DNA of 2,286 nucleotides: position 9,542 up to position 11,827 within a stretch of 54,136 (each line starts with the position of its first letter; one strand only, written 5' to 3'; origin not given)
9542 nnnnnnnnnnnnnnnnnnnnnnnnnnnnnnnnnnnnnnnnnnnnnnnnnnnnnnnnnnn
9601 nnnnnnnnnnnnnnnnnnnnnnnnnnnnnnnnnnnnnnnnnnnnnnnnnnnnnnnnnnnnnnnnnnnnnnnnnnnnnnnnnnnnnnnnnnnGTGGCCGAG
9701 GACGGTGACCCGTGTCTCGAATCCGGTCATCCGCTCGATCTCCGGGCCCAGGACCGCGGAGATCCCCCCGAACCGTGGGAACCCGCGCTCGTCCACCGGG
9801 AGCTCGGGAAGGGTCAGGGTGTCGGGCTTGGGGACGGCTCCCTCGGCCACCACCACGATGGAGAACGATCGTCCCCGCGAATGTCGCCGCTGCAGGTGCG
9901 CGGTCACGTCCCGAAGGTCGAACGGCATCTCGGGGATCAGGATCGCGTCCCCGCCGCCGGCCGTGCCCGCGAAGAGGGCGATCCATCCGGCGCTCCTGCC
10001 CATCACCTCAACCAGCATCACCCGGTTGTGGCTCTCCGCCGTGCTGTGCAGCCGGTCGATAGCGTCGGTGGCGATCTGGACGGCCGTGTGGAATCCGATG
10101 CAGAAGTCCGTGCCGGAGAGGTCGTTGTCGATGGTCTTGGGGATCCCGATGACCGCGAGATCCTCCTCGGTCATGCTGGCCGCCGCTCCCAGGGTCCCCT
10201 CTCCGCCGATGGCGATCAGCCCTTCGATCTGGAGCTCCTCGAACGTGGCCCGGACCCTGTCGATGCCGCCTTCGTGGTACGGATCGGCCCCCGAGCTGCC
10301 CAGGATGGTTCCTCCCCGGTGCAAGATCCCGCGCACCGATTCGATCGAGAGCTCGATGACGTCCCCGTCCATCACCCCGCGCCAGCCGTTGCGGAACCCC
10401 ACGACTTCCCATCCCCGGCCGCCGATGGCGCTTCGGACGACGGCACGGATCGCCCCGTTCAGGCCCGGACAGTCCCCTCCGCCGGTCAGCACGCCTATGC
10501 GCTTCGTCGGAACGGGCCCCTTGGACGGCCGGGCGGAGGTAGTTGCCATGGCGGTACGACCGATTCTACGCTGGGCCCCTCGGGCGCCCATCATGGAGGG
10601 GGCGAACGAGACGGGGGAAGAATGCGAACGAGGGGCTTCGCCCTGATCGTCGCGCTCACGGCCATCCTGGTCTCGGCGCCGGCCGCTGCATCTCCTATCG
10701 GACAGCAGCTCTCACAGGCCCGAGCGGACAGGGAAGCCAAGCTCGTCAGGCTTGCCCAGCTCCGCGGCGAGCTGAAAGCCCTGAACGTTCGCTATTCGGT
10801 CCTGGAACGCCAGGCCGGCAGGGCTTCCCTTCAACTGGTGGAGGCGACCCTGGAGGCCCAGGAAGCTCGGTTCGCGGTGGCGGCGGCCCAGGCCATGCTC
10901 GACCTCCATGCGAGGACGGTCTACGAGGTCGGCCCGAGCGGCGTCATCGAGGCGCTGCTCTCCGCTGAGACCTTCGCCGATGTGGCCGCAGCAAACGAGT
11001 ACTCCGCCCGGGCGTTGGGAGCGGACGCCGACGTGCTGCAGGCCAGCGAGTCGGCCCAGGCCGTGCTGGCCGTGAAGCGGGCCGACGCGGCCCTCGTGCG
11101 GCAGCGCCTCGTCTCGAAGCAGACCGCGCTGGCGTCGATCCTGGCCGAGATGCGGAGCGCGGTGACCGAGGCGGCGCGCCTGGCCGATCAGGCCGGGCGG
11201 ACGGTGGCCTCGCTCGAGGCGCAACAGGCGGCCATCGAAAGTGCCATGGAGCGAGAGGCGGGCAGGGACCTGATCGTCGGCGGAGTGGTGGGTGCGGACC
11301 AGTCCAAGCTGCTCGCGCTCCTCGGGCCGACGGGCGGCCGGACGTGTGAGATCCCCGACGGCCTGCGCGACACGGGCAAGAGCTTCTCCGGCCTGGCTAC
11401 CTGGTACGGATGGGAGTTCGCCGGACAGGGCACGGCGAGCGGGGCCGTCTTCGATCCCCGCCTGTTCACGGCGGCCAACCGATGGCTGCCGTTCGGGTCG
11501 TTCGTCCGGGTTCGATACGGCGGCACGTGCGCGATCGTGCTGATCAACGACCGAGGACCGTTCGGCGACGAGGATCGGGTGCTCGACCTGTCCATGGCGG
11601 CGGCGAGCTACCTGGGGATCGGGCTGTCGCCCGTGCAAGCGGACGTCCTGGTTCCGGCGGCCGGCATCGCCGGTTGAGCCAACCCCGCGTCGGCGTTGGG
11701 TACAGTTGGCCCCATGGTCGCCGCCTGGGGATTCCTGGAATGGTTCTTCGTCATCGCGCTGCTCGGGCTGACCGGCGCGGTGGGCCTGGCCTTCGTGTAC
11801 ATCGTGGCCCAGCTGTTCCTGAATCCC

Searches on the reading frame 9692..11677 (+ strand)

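Call 84: search_protein_families(library=pfam, proteins=[window:9692-11677:+], max_evalue=0.0001)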
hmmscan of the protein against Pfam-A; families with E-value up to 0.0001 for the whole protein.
window:9692-11677:+ (661 aa): 1 family
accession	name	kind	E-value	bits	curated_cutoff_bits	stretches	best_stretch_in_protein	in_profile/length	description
PF03330.24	DPBB_1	-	8.9e-16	58.3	28.8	1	566-643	3-73/83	Lytic transglycolase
